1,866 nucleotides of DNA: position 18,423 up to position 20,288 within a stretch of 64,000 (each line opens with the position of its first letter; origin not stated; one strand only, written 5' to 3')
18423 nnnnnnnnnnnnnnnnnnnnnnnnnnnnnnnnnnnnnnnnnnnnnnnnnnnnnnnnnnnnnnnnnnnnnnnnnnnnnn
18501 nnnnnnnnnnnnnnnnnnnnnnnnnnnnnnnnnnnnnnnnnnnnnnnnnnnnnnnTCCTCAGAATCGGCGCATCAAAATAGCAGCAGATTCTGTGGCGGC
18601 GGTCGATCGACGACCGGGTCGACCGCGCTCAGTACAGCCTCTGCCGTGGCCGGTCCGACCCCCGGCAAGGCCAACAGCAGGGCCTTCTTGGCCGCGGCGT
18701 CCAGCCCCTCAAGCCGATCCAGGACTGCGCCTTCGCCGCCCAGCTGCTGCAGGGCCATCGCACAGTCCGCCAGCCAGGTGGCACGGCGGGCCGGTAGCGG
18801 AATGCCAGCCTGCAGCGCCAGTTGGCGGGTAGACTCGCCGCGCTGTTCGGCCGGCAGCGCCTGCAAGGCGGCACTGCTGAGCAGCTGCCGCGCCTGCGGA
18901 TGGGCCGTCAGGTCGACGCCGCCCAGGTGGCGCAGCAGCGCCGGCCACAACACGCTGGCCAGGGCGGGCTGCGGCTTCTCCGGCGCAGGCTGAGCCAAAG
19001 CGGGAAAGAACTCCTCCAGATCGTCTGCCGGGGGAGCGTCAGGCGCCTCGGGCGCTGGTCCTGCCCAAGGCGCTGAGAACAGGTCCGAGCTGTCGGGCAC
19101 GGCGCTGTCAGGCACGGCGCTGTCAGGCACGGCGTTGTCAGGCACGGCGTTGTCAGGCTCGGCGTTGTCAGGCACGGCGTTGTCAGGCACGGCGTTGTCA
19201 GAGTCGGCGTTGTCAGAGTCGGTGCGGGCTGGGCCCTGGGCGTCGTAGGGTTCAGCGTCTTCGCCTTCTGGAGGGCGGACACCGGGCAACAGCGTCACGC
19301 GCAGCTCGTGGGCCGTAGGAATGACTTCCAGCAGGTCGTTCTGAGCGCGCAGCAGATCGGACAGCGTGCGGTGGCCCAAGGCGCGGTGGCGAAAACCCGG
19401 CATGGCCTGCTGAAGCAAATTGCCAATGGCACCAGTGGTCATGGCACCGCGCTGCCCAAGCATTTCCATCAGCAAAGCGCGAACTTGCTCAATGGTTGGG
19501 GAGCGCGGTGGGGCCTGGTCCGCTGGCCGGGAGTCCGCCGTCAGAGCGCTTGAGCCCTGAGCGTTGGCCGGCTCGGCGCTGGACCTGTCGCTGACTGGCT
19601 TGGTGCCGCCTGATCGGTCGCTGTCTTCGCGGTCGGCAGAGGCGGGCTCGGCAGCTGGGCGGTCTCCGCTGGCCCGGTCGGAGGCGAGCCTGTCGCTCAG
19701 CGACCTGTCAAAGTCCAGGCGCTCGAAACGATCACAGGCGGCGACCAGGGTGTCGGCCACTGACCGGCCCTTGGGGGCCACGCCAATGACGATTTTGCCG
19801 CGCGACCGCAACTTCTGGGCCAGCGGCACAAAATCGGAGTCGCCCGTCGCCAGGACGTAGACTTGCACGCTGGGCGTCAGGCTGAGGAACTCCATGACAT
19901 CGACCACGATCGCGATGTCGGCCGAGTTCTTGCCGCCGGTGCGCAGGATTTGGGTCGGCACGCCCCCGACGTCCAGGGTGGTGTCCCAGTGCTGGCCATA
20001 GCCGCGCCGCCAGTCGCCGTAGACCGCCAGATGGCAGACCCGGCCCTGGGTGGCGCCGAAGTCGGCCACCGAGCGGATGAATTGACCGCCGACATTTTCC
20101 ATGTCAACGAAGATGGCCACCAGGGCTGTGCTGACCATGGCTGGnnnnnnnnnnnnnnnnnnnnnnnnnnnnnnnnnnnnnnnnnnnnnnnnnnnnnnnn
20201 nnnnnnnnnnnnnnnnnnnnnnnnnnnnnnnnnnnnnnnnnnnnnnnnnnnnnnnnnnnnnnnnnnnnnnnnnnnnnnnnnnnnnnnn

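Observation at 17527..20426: Orphan ParB-like gene convergent with a small-protein + NYN-LOTUS RNase-fold operon; NYN protein carries a (VPDNA)9 pentapeptide tract encoded by a 15 bp DNA tandem repeat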

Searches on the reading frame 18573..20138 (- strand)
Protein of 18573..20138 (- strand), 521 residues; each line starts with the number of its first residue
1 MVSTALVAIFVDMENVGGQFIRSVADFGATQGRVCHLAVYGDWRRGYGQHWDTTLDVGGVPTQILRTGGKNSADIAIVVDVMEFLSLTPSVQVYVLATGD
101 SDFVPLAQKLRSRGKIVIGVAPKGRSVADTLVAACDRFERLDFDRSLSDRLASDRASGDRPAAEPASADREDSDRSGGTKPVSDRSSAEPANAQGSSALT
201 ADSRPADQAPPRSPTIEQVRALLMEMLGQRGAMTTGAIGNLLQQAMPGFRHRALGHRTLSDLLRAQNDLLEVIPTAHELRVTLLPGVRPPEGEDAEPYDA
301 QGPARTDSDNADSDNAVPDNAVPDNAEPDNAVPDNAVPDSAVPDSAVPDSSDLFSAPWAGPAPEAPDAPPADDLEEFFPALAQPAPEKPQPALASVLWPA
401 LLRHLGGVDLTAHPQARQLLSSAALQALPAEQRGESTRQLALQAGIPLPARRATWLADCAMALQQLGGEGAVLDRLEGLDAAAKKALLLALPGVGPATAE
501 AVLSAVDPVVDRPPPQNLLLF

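Call 4: search_protein_families(library=pfam, proteins=[window:18573-20138:-], max_evalue=0.01)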
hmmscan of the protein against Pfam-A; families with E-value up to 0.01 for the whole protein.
window:18573-20138:- (521 aa): 4 families
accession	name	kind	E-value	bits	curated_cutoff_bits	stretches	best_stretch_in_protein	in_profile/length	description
PF01936.24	NYN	-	2.9e-23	83.4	24.2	1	7-140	2-143/145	NYN domain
PF12872.13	OST-HTH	-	1.6e-08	34.7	23.8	1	218-275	8-64/71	OST-HTH/LOTUS domain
PF00633.29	HHH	-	2.5e-06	27.5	24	1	476-504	2-29/30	Helix-hairpin-helix motif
PF14520.12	HHH_5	-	0.009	16.9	27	0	487-506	3-23/57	Helix-hairpin-helix domain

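Call 5: search_protein_families(library=ncbifam, proteins=[window:18573-20138:-], max_evalue=0.01)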
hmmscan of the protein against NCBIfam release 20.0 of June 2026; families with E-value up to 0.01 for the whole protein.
window:18573-20138:- (521 aa): 1 family
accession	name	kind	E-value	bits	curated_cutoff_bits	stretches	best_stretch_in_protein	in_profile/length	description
TIGR00288.1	TIGR00288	hypoth_equivalog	0.002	18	178.45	1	73-128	89-144/160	TIGR00288 family NYN domain-containing protein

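Call 6: search_protein_families(library=padloc, proteins=[window:18573-20138:-], max_evalue=0.01)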
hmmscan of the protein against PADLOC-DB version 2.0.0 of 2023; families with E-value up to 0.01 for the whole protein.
window:18573-20138:- (521 aa): 1 family
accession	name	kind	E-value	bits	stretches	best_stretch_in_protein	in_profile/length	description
PDLC01154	NYN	-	0.0028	15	1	74-125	232-280/310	"LabA-like protein, NYN family nuclease"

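Call 11: find_homologous_proteins(query=window:18573-20138:-)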
Query window:18573-20138:- (521 aa): 43 proteins with E <= 0.001 among 8000 candidates.
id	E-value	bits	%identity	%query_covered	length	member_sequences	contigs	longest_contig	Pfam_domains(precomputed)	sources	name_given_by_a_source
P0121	0.0e+0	1115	99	100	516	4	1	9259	PF12872.14,PF01936.25,PF00633.30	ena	-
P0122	1.6e-197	676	64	100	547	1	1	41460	PF12872.14,PF01936.25,PF00633.30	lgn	-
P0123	7.6e-195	667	65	100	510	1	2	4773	PF12872.14,PF01936.25,PF00633.30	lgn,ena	-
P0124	5.8e-193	661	94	29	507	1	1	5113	PF12872.14,PF01936.25,PF00633.30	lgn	-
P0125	1.6e-178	613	63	100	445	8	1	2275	PF12872.14,PF01936.25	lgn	-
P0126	1.7e-175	603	62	100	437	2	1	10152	PF12872.14,PF01936.25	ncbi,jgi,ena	jgi:hypothetical protein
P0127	7.7e-175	601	63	100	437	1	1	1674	PF12872.14,PF01936.25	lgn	-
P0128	1.1e-173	597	62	100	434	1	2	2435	PF12872.14,PF01936.25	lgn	-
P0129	1.7e-173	597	62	100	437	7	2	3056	PF12872.14,PF01936.25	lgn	-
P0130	1.5e-99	353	58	59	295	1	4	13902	PF12872.14,PF01936.25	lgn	-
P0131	3.7e-95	338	57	56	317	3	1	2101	PF12872.14,PF01936.25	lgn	-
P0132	1.1e-93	333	74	28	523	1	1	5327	PF12872.14,PF01936.25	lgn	-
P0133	2.5e-84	302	54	53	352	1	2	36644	PF12872.14,PF01936.25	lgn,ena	-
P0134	3.5e-66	243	48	54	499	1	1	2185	PF12872.14,PF01936.25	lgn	-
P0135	1.6e-61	227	45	59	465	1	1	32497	PF12872.14,PF01936.25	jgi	jgi:hypothetical protein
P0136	4.1e-60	223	62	27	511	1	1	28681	PF12872.14,PF01936.25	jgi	jgi:hypothetical protein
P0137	2.5e-59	220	49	53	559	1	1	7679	PF12872.14,PF01936.25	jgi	jgi:hypothetical protein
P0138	6.3e-59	219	44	53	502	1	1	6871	PF12872.14,PF01936.25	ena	-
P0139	7.1e-59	219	44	53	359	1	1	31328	PF12872.14,PF01936.25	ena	-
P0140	4.0e-58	216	45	54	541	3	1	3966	PF12872.14,PF01936.25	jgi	jgi:hypothetical protein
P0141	6.5e-56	209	44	54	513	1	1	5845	PF12872.14,PF01936.25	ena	-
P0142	6.6e-56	209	45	55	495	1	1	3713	PF12872.14,PF01936.25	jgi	jgi:hypothetical protein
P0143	2.1e-55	207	45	53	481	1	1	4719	PF12872.14,PF01936.25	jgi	jgi:hypothetical protein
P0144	2.3e-55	207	45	53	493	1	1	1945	PF12872.14,PF01936.25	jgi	jgi:hypothetical protein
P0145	3.6e-53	200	44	53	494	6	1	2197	PF12872.14,PF01936.25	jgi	jgi:hypothetical protein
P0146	2.4e-28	118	39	46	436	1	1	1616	PF12872.14,PF01936.25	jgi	jgi:hypothetical protein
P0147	2.4e-13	68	27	54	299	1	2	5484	PF01936.25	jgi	jgi:uncharacterized protein (TIGR00288 family)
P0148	3.2e-12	65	37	25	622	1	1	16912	PF01936.25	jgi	jgi:uncharacterized protein (TIGR00288 family)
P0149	2.0e-11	62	37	26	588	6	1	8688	PF01936.25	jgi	jgi:uncharacterized protein (TIGR00288 family)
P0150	3.7e-11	61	29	49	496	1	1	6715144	PF01936.25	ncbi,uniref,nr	ncbi:NYN domain-containing protein [Janthinobacterium sp. J1-1]|uniref:NYN domain-containing protein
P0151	6.4e-11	60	29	49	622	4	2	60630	PF01936.25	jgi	jgi:uncharacterized LabA/DUF88 family protein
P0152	1.2e-10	59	27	49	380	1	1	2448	PF01936.25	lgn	-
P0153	2.4e-10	58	36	25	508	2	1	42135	PF01936.25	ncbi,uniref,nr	ncbi:NYN domain-containing protein [Zoogloea sp.]|uniref:NYN domain-containing protein n=1 Tax=Zoogl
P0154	3.5e-10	58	37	26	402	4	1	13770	PF01936.25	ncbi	-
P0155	7.8e-10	57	35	26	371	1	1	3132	PF12872.14,PF01936.25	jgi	jgi:uncharacterized protein (TIGR00288 family)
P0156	9.2e-9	53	34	25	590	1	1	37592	PF01936.25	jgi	jgi:uncharacterized protein (TIGR00288 family)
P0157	2.0e-8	52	30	49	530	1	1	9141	PF01936.25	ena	-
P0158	1.1e-7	50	32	25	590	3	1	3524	PF01936.25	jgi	jgi:uncharacterized protein (TIGR00288 family)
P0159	1.8e-7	49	32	25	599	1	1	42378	PF01936.25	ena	-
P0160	3.2e-7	48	33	25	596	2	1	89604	PF01936.25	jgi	jgi:uncharacterized protein (TIGR00288 family)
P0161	4.8e-7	48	30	25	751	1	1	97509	PF12872.14,PF01936.25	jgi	jgi:uncharacterized protein (TIGR00288 family)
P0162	5.2e-7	47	32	25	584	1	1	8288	PF01936.25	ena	-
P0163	1.2e-6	46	31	25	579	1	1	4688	PF01936.25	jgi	-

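Call 17: find_encoding_contigs(protein=P0133, flank=10000, max_places=3)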
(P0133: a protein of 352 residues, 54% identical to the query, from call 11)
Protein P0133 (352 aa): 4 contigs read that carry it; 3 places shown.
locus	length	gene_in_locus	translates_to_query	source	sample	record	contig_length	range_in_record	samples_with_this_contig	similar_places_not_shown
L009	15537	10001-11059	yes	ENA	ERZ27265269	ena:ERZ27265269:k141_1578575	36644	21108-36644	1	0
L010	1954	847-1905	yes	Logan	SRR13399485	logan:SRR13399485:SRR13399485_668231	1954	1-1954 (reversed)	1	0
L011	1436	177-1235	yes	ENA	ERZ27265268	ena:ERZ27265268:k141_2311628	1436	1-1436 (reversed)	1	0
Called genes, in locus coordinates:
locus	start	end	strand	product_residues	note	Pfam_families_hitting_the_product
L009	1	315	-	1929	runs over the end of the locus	-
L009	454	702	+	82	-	PF02604:PhdYeFM_antitox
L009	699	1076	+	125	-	PF01850:PIN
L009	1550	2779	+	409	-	PF00389:2-Hacid_dh, PF02826:2-Hacid_dh_C, PF22629:ACT_AHAS_ss (weak)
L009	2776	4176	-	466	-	PF01565:FAD_binding_4, PF02913:FAD-oxidase_C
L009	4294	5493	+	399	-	-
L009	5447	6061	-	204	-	PF19780:DUF6265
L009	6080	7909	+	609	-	-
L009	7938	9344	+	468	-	PF02233:PNTB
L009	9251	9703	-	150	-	PF06103:DUF948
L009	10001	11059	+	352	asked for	PF01936:NYN, PF12872:OST-HTH (weak)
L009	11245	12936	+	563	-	PF09043:Lys-AminoMut_A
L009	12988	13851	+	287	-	PF16554:OAM_dimer, PF02310:B12-binding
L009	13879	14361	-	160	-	PF08211:dCMP_cyt_deam_2, PF00383:dCMP_cyt_deam_1, PF26947:CDL (weak)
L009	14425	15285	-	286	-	PF01048:PNP_UDP_1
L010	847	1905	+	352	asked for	PF01936:NYN, PF12872:OST-HTH (weak)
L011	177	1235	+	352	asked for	PF01936:NYN, PF12872:OST-HTH (weak)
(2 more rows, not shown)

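Call 18: find_encoding_contigs(protein=P0135, flank=10000, max_places=3)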
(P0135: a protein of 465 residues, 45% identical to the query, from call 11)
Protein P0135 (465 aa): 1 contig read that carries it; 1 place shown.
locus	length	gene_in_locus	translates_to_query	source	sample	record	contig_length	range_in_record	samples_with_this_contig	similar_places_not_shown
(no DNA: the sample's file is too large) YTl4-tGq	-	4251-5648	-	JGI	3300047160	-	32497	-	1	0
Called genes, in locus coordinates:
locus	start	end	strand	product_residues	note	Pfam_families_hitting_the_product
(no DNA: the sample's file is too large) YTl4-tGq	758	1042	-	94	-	-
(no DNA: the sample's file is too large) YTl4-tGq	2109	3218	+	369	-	PF05099:TerB (faint)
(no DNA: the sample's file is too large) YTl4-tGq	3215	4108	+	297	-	PF03807:F420_oxidored, PF14748:P5CR_dimer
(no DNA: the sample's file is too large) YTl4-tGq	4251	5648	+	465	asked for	PF01936:NYN, PF12872:OST-HTH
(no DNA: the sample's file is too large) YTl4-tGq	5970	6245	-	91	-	PF10087:DUF2325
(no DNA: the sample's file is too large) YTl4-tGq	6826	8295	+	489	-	PF05935:Arylsulfotrans, PF14269:Arylsulfotran_2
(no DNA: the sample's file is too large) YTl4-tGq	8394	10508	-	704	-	-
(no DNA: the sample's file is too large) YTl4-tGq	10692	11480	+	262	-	-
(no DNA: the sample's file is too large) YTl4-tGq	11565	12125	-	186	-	-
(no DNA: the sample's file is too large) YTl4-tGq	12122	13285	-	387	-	-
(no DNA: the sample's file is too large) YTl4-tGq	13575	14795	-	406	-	PF00496:SBP_bac_5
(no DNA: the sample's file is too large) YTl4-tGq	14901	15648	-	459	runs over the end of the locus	-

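Call 19: find_encoding_contigs(protein=P0132, flank=10000, max_places=3)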
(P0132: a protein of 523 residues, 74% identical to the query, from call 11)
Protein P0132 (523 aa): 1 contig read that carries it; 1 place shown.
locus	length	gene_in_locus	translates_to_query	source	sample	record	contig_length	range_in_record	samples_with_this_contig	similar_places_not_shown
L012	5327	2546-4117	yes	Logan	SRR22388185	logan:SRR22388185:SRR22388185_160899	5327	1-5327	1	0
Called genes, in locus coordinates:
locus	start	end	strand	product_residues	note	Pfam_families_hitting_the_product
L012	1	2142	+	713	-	?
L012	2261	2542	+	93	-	PF09650:PHA_gran_rgn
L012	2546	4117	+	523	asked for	PF01936:NYN, PF12872:OST-HTH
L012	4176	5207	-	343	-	PF02195:ParB_N, PF17762:HTH_ParB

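Call 20: find_related_loci(query=A1, collection=genome_contigs, flank=10000)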
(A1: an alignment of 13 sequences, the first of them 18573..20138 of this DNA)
Query A1 (521 aa) in genome_contigs; peptide patterns used: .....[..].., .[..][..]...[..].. (x = any residue, [..] = any of these).
48 stretches matched a pattern; 14 encode a relative of the query (tblastn E <= 1e-3); 14 distinct loci.
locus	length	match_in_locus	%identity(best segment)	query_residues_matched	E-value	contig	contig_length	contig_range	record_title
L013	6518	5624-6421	72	1-298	5e-128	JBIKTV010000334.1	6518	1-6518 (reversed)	MAG: Myxococcota bacterium isolate ME2015-07-30_3300044647_group6_bin219 Rohwer_bin1498_scaffold_18337_c1, whole genome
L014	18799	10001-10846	54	7-333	7e-102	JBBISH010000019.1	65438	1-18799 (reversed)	MAG: Myxococcales bacterium isolate STS170223_bin_369 NODE_279_length_65438_cov_2.01464, whole genome shotgun sequence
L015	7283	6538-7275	57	7-297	3e-98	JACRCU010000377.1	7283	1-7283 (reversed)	MAG: Deltaproteobacteria bacterium isolate NC_groundwater_1654_Pr3_B-0.1um_9_b SR-2_scaffold_141_2679948, whole genome s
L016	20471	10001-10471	32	7-142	1e-14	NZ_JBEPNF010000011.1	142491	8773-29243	Arthrobacter sp. UYEF21 Ga0493857_11, whole genome shotgun sequence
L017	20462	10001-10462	31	7-139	5e-13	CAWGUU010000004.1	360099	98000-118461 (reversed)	MAG: uncultured Acidimicrobiia bacterium isolate MFD04212.bin.2.100 genome assembly, contig: contig_17069, whole genome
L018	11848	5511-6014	31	7-156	1e-9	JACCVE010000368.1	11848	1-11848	MAG: Chloroflexia bacterium isolate MGR_bin118 SD2897-2912_k127_9037194, whole genome shotgun sequence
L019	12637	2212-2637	29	7-134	7e-9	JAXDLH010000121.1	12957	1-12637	MAG: Chloroflexota bacterium isolate BP_613 scaffold_3787769, whole genome shotgun sequence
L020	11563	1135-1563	28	7-134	3e-7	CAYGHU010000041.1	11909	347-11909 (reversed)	MAG TPA_asm: uncultured Dehalococcoidaceae bacterium isolate ERP113451_co1_196 genome assembly, contig: NODE_6498_length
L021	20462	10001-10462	28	7-136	1e-5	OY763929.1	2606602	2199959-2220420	MAG: Dehalococcoidia bacterium isolate b8c59f79-82fb-4549-ad1a-ab6c7f2c8c82 genome assembly, chromosome: 1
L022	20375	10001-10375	27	7-113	2e-5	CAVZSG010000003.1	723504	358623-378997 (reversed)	MAG: uncultured Chloroflexia bacterium isolate MFD09730.bin.2.128 genome assembly, contig: contig_24909, whole genome sh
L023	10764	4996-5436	27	7-134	3e-5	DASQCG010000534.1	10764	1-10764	MAG TPA_asm: Thermomicrobiales bacterium isolate SMAG_U11693 k141_1311174, whole genome shotgun sequence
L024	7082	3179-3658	27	7-142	3e-4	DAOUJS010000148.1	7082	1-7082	MAG TPA_asm: Dehalococcoidia bacterium isolate S34_277 k113_1335832, whole genome shotgun sequence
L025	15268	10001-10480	27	7-142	3e-4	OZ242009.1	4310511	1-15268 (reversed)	MAG: Dehalococcoidia bacterium isolate 899261b6-bc8c-404b-9ed8-1f9bb82080cc genome assembly, chromosome: 1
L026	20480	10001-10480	26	7-142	5e-4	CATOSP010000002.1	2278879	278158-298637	MAG: uncultured Dehalococcoidia bacterium isolate 286066b2-4084-4aa5-9e65-18c9001dea11 genome assembly, contig: contig_2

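Call 21: search_protein_families(library=pfam, proteins=[L012:1-2142:+], max_evalue=0.01)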
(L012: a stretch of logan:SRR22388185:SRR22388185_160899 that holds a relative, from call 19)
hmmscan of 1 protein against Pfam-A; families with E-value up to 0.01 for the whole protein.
L012:1-2142:+ (713 aa): 5 families
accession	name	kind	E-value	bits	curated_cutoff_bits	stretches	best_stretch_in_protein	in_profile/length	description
PF00176.29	SNF2-rel_dom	-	5.6e-42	144.3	24.9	1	238-506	1-282/290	SNF2-related domain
PF00271.37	Helicase_C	-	9.7e-23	81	23.5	1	530-636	4-110/110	Helicase conserved C-terminal domain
PF04851.21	ResIII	-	7.4e-10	39.4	22.5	1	248-383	22-162/164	Type III restriction enzyme, res subunit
PF18766.7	SWI2_SNF2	-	0.00011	22.3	26.7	1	256-387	25-159/221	SWI2/SNF2 ATPase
PF13245.12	AAA_19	-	0.0071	17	25.1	0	251-381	13-124/134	AAA domain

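Call 24: find_related_loci(query=A1, collection=metagenome_contigs, flank=10000)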
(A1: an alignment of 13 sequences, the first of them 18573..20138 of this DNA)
Query A1 (521 aa) in metagenome_contigs; peptide patterns used: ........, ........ (x = any residue, [..] = any of these).
381 stretches matched a pattern; 202 encode a relative of the query (tblastn E <= 1e-3); the best 80 are kept; 80 distinct loci.
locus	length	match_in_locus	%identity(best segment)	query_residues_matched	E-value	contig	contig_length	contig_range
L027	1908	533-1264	52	1-294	1e-94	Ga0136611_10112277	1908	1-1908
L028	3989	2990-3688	47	7-284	3e-68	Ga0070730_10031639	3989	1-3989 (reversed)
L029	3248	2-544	42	59-285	1e-41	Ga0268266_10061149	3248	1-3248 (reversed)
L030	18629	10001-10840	30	3-292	1e-21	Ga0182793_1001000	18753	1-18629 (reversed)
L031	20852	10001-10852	28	23-283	9e-21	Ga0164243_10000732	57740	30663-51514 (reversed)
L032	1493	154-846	29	7-265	1e-20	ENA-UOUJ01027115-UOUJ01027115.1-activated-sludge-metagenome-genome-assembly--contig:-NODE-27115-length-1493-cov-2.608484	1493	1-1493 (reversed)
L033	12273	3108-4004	26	23-283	2e-19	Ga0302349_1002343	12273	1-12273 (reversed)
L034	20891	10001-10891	29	2-319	3e-19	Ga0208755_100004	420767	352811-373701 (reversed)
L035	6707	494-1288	27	23-283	3e-19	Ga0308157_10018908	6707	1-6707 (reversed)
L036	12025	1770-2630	28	23-283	5e-19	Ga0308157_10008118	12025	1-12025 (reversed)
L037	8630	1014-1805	28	23-283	1e-18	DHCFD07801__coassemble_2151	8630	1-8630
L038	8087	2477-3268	28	23-283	1e-18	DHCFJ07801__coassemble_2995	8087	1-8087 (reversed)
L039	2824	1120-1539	35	7-138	1e-18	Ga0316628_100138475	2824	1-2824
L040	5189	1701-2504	29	7-290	2e-18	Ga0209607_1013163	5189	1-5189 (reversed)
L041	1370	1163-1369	58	4-71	7e-19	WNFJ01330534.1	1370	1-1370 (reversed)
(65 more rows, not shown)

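Call 34: find_encoding_contigs(protein=P0130, flank=10000, max_places=2)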
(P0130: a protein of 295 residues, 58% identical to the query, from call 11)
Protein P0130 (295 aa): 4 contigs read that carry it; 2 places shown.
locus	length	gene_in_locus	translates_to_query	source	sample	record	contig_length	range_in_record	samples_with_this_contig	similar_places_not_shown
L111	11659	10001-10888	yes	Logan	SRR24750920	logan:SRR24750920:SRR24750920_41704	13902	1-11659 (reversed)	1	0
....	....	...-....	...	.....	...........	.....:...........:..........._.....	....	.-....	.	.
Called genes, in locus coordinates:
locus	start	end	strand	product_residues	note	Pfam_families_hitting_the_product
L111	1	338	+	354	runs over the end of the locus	PF16396:DUF5005, PF13810:DUF4185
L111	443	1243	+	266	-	-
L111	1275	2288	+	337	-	PF13810:DUF4185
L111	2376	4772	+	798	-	-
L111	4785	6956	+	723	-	PF00805:Pentapeptide, PF13576:Pentapeptide_3 (faint), PF13599:Pentapeptide_4 (weak), PF00805:Pentapeptide, PF13599:Pentapeptide_4 (weak), PF00805:Pentapeptide, PF01636:APH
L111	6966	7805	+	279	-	-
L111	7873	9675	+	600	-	PF16697:Yop-YscD_cpl, PF01590:GAF, PF13185:GAF_2, PF13492:GAF_3, PF00158:Sigma54_activat, PF14532:Sigma54_activ_2, PF07728:AAA_5, PF25601:AAA_lid_14, +2 more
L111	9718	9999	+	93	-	PF09650:PHA_gran_rgn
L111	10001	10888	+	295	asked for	PF01936:NYN, PF12872:OST-HTH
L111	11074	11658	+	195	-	?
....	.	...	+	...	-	?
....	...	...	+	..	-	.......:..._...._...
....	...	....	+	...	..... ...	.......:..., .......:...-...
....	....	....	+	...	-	?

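Call 38: search_solved_structures(query=window:18573-20138:-, max_evalue=1, show_alignments=2)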
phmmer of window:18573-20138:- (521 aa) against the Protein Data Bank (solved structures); distinct sequences matched with E-value up to 1: 2.
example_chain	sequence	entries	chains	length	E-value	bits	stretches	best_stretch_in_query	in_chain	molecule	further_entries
2kpm_A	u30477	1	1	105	0.00038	23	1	202-270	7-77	Uncharacterized protein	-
2qip_A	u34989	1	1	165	0.0064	19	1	69-144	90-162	Protein of unknown function VPA0982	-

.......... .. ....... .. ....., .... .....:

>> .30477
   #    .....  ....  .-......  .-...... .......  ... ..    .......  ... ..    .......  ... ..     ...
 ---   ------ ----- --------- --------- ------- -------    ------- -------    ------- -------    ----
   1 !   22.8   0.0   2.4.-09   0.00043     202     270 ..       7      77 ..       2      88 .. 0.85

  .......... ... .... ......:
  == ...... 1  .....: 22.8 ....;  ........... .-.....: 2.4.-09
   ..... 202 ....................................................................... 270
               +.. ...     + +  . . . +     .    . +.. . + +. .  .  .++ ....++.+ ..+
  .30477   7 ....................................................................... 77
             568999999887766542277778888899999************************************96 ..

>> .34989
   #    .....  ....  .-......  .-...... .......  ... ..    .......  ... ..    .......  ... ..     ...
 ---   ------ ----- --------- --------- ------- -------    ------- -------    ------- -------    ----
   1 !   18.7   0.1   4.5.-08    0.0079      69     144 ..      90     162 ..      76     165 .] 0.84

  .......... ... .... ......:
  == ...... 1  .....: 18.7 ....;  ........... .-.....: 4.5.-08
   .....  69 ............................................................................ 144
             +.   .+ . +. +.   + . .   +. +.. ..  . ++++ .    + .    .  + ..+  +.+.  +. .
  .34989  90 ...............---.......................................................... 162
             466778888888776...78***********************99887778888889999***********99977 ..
